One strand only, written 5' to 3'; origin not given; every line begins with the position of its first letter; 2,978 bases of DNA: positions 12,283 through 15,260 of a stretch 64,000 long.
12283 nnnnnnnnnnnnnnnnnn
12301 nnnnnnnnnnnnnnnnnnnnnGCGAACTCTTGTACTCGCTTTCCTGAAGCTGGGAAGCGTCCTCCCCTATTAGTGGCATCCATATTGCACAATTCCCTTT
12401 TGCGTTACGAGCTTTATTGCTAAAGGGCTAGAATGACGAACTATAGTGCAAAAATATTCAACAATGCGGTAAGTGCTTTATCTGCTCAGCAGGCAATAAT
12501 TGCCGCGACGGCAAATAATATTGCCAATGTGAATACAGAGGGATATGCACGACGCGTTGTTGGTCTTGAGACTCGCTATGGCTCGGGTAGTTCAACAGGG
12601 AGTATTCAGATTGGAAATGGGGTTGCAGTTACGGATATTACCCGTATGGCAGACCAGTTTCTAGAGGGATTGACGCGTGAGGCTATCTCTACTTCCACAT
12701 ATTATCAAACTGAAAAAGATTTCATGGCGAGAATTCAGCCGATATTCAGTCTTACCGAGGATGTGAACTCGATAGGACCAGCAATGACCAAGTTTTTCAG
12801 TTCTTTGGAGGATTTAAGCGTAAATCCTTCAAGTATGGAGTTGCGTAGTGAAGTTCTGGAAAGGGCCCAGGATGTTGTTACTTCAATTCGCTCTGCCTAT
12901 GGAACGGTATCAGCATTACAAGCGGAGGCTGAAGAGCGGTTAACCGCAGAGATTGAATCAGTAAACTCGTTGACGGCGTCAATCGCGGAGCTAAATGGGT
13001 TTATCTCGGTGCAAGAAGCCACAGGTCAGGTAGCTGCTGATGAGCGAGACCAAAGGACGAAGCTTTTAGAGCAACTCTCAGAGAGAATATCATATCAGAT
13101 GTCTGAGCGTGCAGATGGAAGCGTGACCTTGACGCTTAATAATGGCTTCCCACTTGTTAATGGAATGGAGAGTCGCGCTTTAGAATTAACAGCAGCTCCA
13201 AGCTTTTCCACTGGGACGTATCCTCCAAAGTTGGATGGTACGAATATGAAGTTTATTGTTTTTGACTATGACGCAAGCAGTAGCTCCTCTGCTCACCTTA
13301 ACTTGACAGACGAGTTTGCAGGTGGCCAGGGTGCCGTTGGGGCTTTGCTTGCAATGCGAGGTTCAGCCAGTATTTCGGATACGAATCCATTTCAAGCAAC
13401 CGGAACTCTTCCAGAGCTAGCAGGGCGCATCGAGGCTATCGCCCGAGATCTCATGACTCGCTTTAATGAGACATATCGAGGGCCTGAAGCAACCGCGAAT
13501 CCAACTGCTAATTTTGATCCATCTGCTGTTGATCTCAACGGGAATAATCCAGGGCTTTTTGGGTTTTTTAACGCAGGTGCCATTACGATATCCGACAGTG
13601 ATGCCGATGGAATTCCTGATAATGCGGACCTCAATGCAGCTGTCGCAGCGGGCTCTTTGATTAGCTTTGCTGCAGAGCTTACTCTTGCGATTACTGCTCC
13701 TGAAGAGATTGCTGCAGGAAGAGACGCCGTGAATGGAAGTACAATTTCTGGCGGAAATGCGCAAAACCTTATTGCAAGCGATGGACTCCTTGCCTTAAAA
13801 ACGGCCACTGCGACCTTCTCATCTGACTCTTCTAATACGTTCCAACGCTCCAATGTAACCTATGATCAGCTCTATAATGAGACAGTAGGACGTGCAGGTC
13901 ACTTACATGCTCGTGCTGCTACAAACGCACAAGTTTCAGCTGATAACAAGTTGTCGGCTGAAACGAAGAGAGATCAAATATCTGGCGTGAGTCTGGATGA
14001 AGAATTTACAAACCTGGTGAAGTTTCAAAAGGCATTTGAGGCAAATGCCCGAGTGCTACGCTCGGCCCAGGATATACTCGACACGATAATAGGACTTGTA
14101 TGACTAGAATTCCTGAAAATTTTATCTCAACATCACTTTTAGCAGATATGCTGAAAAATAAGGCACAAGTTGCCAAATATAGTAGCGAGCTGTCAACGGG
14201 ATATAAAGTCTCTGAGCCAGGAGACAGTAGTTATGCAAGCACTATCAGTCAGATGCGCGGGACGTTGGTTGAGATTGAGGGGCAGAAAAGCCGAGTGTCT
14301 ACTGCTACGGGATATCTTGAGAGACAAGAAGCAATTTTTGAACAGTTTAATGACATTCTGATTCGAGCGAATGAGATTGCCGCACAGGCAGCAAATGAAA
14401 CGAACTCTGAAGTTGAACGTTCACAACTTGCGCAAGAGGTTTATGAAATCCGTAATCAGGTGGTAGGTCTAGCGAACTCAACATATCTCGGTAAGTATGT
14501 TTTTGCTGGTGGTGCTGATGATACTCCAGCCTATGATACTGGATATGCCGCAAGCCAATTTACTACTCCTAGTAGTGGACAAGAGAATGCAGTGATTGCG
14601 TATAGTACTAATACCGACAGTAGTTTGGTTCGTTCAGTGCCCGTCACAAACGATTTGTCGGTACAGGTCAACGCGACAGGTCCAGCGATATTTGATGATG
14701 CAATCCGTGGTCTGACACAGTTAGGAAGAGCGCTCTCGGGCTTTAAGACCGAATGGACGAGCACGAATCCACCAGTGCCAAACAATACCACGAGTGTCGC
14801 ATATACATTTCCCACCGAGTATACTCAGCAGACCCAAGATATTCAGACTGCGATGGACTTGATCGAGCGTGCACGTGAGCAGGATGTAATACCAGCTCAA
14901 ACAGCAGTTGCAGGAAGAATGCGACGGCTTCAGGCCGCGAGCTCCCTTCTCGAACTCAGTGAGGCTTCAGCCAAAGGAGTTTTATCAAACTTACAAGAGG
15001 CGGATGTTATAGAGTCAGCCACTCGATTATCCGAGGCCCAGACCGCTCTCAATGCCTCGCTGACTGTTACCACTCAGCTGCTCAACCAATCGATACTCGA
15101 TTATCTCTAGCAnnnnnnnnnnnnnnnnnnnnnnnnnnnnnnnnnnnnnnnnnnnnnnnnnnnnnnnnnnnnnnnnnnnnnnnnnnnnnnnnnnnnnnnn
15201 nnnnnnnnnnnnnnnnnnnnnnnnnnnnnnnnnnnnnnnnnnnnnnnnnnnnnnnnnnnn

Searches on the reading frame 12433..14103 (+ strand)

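Call 46: search_protein_families(library=pfam, proteins=[window:12433-14103:+], max_evalue=0.0001)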
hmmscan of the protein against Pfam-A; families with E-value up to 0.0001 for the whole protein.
window:12433-14103:+ (556 aa): 3 families
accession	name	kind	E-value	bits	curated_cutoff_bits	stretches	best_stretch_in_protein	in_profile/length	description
PF22638.1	FlgK_D1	-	2.2e-40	139.2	28.6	1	107-348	8-218/233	Flagellar hook-associated protein FlgK helical domain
PF06429.18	Flg_bbr_C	-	4.5e-11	42.5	23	1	516-555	7-46/46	Flagellar basal body rod FlgEFG protein C-terminal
PF00460.25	Flg_bb_rod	-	1.1e-07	32.1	20.7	1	9-38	1-30/31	Flagella basal body rod protein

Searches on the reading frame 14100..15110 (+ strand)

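Call 46: search_protein_families(library=pfam, proteins=[window:14100-15110:+], max_evalue=0.0001)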
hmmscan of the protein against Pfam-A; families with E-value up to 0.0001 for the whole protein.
window:14100-15110:+ (336 aa): 1 family
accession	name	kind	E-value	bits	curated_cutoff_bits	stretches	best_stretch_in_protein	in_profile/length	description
PF00669.25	Flagellin_N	-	6.4e-13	49.4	26.6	1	6-138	3-137/139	Bacterial flagellin N-terminal helical region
